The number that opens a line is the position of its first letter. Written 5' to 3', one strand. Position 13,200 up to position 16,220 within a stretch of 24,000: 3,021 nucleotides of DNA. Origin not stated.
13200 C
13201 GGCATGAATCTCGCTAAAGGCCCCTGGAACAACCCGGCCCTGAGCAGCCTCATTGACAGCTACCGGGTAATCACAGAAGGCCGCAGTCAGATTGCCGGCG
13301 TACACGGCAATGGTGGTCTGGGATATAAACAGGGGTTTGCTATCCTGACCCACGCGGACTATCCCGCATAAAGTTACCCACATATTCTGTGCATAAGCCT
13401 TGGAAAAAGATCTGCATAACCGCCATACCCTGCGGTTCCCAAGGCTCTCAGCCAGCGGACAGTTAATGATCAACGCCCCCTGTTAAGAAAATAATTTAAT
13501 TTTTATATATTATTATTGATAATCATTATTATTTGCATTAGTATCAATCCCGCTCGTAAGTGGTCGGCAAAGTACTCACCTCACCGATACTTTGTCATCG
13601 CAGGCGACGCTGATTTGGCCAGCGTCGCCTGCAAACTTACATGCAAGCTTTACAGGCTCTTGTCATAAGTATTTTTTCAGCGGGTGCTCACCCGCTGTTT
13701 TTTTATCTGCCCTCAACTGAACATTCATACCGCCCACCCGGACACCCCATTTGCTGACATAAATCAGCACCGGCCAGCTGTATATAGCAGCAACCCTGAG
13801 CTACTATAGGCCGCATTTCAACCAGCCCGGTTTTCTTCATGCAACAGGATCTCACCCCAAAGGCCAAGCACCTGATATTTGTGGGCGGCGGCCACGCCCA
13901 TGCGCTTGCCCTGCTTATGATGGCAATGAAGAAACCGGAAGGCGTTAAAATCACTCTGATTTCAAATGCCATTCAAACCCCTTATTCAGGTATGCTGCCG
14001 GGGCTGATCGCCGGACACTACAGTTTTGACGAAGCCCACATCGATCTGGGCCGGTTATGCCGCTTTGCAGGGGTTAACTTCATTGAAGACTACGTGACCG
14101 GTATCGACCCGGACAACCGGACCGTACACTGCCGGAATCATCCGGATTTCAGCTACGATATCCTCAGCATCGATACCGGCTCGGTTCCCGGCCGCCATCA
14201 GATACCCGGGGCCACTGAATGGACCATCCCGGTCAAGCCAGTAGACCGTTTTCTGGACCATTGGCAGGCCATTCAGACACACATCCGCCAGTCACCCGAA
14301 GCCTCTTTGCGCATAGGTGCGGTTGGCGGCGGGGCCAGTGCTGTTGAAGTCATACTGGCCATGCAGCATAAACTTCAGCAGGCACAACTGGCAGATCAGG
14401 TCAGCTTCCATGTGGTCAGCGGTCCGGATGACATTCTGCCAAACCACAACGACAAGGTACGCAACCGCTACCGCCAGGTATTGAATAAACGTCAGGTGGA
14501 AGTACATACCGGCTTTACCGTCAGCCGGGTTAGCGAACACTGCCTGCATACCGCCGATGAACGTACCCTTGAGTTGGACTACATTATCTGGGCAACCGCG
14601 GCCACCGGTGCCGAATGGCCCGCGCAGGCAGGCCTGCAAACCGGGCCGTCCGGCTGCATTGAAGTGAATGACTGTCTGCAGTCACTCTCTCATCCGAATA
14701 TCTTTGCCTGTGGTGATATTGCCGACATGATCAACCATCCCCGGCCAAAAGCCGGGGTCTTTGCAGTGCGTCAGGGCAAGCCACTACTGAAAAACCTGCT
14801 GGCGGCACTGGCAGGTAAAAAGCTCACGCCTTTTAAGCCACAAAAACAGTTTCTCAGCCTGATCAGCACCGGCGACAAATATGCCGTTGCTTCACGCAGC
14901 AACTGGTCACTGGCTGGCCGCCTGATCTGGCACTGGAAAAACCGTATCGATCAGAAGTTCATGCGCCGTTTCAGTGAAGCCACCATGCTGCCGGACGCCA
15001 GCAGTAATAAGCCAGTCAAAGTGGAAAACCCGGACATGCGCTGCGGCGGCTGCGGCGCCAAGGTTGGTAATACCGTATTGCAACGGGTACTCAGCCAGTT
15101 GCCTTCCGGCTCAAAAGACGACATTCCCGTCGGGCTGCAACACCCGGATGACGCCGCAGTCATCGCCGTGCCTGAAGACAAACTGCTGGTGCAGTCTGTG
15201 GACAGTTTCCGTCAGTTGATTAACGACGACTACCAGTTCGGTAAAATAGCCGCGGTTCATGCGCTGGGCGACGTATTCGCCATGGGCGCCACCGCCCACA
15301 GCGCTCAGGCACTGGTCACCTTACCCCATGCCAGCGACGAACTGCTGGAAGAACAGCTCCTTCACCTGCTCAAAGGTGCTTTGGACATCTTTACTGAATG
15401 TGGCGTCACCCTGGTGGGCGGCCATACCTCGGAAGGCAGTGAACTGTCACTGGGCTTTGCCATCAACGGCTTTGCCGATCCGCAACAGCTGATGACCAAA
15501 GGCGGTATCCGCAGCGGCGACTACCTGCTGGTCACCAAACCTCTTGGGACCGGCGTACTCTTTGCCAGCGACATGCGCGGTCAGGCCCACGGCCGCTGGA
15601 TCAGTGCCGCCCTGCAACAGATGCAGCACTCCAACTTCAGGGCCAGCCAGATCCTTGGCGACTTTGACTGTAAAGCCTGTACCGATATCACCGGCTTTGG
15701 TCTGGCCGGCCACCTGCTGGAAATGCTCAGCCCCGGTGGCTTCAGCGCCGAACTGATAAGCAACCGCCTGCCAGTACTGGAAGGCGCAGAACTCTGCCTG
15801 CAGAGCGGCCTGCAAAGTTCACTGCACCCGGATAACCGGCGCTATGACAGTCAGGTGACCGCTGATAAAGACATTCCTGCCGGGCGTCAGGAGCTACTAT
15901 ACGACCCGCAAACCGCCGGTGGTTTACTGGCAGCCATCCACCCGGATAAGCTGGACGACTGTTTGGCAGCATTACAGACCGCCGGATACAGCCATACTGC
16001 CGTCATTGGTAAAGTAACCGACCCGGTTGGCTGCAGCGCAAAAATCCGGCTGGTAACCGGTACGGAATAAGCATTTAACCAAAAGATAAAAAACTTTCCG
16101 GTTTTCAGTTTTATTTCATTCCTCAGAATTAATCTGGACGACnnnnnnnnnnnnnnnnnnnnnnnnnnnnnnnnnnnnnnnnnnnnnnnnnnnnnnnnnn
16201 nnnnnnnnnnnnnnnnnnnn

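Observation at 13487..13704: Candidate Fur-repressed small RNA with an anti-Shine-Dalgarno-like loop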

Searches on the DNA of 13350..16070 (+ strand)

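Call 4: search_rna_families(source=window, start=13350, end=13860, threshold=evalue, max_evalue=10, show_alignments=4)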
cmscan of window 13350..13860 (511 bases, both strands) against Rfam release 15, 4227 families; matches with E-value up to 10: 10.
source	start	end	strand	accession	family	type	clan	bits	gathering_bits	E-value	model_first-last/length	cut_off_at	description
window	13505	13705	+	RF00444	PrrF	Gene; sRNA;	-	21.9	90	0.2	1-150/150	no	PrrF RNA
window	13457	13634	-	RF03159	RAGATH-7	Gene; sRNA;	-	20.1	111.8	0.029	1-208/208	no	RAGATH-7 RNA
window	13564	13709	+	RF00558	L20_leader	Cis-reg; leader;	-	20.1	58.7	0.17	1-127/127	no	Ribosomal protein L20 leader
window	13510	13705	-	RF02422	Bp1_738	Gene; sRNA;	-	18.2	45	0.17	1-208/208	no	Burkholderia sRNA Bp1_Cand738_SIPHT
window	13595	13732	-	RF02637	EF0408_EF0409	Gene; sRNA;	-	16.5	440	0.045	1-412/412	no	Enterococcus sRNA EF0408_EF0409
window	13626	13697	-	RF02367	Yfr20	Gene; sRNA;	-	16.2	44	2.4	1-89/89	no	Cyanobacterial functional RNA 20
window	13595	13637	-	RF01939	mir-761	Gene; miRNA;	-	16.1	82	1.9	1-65/65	no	mir-761 microRNA precursor family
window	13597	13736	-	RF02504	Atu_L1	Gene; sRNA;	-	15.7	60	0.3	1-174/174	no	Rhizobiales sRNA Atu_L1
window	13461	13640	-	RF00125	IS128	Gene; sRNA;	-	15.1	80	1.3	1-209/209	no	IS128 RNA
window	13600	13632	+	RF00552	rncO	Cis-reg;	-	14.2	43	1.1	34-126/214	no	rncO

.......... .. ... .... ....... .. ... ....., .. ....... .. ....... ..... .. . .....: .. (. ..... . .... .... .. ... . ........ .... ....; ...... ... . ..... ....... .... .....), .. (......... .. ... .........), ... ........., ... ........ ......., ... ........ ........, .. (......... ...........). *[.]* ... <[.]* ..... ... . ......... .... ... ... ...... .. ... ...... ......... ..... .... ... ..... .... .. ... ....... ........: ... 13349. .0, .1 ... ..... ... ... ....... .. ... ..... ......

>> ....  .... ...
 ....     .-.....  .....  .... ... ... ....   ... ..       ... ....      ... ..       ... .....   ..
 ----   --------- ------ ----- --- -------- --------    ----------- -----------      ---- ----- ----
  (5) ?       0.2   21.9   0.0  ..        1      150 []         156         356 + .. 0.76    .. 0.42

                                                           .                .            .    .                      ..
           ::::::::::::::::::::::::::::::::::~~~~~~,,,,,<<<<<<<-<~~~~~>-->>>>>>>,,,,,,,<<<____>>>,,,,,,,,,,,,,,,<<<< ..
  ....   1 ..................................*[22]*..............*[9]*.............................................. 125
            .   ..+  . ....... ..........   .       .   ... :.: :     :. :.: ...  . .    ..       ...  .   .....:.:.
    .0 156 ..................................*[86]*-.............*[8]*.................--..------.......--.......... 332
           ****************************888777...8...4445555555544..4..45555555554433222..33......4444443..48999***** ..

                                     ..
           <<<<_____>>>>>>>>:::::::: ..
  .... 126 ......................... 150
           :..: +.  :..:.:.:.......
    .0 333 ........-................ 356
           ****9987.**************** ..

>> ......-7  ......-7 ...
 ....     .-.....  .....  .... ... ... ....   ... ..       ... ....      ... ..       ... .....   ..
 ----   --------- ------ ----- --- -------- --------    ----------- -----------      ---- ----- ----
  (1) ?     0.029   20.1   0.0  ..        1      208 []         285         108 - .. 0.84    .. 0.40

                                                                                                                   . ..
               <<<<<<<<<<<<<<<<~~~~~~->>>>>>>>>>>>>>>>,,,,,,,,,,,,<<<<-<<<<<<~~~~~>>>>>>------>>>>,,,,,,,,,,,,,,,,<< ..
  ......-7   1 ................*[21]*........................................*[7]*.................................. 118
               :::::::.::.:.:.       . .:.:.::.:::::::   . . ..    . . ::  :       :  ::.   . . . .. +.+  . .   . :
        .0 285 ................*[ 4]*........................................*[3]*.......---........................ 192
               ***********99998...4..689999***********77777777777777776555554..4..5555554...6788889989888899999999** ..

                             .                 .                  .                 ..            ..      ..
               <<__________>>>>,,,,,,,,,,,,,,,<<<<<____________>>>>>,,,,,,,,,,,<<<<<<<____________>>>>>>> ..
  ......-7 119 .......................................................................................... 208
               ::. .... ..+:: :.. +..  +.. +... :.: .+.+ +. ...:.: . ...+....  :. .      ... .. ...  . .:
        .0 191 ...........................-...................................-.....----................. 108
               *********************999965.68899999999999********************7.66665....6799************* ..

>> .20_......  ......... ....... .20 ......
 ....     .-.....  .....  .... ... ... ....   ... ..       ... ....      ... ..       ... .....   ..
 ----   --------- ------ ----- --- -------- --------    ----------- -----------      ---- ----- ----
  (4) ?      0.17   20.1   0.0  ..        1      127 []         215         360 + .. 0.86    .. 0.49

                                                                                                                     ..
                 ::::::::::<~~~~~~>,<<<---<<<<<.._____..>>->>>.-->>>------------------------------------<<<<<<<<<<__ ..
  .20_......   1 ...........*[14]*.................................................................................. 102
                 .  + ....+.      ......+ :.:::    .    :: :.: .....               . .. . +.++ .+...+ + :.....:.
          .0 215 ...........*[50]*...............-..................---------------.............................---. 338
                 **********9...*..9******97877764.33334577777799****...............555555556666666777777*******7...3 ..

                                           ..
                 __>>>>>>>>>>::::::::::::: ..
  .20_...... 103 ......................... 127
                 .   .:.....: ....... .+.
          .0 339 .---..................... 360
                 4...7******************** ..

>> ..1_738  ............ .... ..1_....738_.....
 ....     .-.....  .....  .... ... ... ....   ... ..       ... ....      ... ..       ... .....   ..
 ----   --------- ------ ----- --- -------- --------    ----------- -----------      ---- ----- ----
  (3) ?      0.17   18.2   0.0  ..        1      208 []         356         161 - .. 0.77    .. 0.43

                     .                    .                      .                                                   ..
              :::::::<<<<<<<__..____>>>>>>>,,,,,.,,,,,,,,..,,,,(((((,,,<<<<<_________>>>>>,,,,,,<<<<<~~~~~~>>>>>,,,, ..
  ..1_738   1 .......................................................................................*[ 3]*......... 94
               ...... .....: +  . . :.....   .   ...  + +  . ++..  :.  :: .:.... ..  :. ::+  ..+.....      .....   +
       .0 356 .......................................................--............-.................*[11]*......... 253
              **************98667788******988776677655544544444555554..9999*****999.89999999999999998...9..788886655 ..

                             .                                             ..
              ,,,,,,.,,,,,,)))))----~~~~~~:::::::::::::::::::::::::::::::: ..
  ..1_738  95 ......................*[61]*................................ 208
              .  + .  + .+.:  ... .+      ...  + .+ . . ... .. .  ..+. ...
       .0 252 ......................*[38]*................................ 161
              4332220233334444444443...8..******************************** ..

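Call 46: build_rna_model(alignment_id=A3, structure=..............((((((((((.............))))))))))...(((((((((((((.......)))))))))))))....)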
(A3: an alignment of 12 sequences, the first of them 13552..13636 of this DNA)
Model R1 built from alignment A3 (12 sequences, 87 columns); structure: as given.
model positions 87; base pairs 23; branch points 1; effective number of sequences 1.6; information 0.654 bits per position. Calibrated on 0.2 Mb of random sequence (short: E-values are rough).
structure used (alignment columns):
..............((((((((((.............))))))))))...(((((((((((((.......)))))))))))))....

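Call 47: search_with_rna_model(model_id=R1, sources=[window, L001, L002, L003, L004, L005, L006, L007, L008, L009, L010, L011, L012, L013, L014, L015, L016, L017, L018, L019, L020, L021, L022, L023, L024], max_evalue=1, make_alignment=true)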
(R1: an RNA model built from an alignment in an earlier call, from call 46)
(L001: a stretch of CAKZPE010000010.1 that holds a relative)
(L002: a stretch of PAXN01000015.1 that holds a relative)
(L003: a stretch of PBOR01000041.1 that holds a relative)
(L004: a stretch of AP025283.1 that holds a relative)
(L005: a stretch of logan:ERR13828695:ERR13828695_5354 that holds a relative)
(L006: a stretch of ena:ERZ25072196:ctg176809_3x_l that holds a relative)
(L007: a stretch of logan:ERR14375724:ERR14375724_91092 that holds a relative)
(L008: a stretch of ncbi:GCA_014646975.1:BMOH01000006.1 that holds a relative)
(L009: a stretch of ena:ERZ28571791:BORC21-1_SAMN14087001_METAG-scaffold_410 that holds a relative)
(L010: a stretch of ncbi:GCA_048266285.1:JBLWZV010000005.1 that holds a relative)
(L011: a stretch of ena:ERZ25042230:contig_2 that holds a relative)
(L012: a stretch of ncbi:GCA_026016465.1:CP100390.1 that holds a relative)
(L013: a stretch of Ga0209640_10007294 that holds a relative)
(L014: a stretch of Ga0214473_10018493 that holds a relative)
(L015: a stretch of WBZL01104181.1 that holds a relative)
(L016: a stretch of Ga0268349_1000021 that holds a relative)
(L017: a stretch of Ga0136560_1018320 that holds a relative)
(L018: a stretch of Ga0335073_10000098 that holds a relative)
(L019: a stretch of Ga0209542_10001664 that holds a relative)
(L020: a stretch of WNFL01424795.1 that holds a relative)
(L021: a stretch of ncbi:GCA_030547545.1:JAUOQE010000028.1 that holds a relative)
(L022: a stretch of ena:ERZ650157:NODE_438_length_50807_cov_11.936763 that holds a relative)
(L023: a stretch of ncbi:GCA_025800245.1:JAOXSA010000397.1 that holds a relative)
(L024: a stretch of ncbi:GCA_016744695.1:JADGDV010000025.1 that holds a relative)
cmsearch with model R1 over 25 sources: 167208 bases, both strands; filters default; matches with E-value up to 1: 13.
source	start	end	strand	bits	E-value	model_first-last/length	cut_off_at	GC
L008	2256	2342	+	106.2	6.9e-22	1-87/87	no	0.51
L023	1245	1331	+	100.1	1.6e-20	1-87/87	no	0.55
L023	911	997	+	98.5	3.8e-20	1-87/87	no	0.59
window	13552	13636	+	97.8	5.3e-20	1-87/87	no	0.56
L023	626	712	+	96.2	1.2e-19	1-87/87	no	0.61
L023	351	437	+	96.1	1.3e-19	1-87/87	no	0.57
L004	2717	2801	+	95.8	1.5e-19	1-87/87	no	0.55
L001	2593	2677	+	94.8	2.5e-19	1-87/87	no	0.56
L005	2211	2295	+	94.8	2.5e-19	1-87/87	no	0.56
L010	1720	1805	+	91.4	1.5e-18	1-87/87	no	0.59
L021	1221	1306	+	89.2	4.7e-18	1-87/87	no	0.59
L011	1720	1803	+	78.1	1.5e-15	1-87/87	no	0.55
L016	285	351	+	14.9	0.27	1-87/87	no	0.6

Alignment A5: 13 matches aligned to the model, 87 columns, each read 5' to 3' on its own strand. Consensus structure (alignment columns), stored with it:
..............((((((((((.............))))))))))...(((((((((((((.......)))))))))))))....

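Call 55: search_rna_families(sources=[L008, L011, L023], threshold=evalue, max_evalue=1)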
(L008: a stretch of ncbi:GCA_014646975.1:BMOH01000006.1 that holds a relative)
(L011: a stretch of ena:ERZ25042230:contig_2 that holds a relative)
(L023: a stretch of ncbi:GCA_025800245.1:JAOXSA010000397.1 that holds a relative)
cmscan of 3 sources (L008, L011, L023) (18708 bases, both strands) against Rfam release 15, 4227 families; matches with E-value up to 1: 5.
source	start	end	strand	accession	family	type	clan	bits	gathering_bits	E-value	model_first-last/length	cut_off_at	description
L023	1022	1097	+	RF02651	SorY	Gene; sRNA;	-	26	111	0.12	1-83/83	no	Singlet oxygen resistance RNA Y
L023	737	813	+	RF02651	SorY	Gene; sRNA;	-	24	111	0.37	1-83/83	no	Singlet oxygen resistance RNA Y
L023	736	812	+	RF02866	ncS16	Gene; sRNA;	-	24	48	0.66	1-83/83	no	Burkholderia sRNA 16 (Bc_KC_sr1)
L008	2384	2448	+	RF02837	anti-hemB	Gene; sRNA;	-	20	49.5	0.99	1-81/81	no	Burkholderia RNA 7 (anti-hemB)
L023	1602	1646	-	RF02182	ST7-AS2_2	Gene; lncRNA;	-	20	45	0.69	1-47/47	no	ST7 antisense RNA 2 conserved region 2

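Call 63: search_rna_families(source=L011, start=1660, end=1950, threshold=evalue, max_evalue=10, show_alignments=2)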
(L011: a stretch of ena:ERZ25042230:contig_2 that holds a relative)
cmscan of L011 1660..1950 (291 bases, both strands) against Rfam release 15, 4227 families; matches with E-value up to 10: 6.
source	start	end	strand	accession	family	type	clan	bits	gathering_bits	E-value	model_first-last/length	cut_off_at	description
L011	1809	1942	+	RF04312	trpB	Cis-reg;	-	21.5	59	0.8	1-107/107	no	trpB ncRNA motif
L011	1877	1939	+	RF02866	ncS16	Gene; sRNA;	-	18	48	0.29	1-83/83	no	Burkholderia sRNA 16 (Bc_KC_sr1)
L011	1880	1940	+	RF02837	anti-hemB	Gene; sRNA;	-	17.5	49.5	0.081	1-81/81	no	Burkholderia RNA 7 (anti-hemB)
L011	1842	1938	+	RF00033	MicF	Gene; antisense;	-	16.7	79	5.4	1-94/94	no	MicF RNA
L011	1877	1938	+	RF02784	SorX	Gene; sRNA;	-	14.5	46.6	0.58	1-73/73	no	Singlet oxygen resistance RNA X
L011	1770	1944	+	RF00558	L20_leader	Cis-reg; leader;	-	14.5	58.7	2.4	1-127/127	no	Ribosomal protein L20 leader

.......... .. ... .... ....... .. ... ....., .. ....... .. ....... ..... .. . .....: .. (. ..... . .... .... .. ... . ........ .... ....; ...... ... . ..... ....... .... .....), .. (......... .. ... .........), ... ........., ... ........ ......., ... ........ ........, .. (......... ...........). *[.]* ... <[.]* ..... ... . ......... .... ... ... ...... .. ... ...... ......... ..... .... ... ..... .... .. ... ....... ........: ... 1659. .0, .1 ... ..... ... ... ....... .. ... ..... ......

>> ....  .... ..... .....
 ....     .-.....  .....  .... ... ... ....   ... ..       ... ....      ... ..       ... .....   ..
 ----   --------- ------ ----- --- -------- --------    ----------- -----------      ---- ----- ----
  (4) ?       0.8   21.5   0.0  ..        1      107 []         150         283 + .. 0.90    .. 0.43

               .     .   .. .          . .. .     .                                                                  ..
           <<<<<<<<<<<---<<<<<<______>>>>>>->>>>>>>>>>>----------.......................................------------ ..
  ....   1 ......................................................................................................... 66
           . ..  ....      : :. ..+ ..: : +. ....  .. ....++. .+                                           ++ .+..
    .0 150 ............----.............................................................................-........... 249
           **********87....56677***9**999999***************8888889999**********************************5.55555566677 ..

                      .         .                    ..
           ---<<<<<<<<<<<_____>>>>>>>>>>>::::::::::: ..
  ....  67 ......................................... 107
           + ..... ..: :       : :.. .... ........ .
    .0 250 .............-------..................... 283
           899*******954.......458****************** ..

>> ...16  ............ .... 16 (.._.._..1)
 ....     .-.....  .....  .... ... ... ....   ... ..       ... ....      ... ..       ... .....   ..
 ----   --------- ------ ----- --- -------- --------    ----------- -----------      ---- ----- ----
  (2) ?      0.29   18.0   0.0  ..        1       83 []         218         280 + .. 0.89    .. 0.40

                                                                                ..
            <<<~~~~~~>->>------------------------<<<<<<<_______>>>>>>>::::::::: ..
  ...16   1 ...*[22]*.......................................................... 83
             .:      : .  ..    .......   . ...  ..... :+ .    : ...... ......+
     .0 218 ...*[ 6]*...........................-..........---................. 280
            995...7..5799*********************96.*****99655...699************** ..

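Call 69: search_dna_similar(query=window:13506-13704:+, collection=ecoli_genomes, mode=distant, max_evalue=1, max_rows=5)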
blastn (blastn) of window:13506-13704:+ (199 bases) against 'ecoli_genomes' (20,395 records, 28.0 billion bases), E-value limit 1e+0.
No match.

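Call 70: search_dna_similar(query=window:13552-13704:+, collection=plasmids, mode=distant, max_evalue=0.1, max_rows=5)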
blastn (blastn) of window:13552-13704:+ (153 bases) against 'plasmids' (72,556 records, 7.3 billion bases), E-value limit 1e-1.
No match.
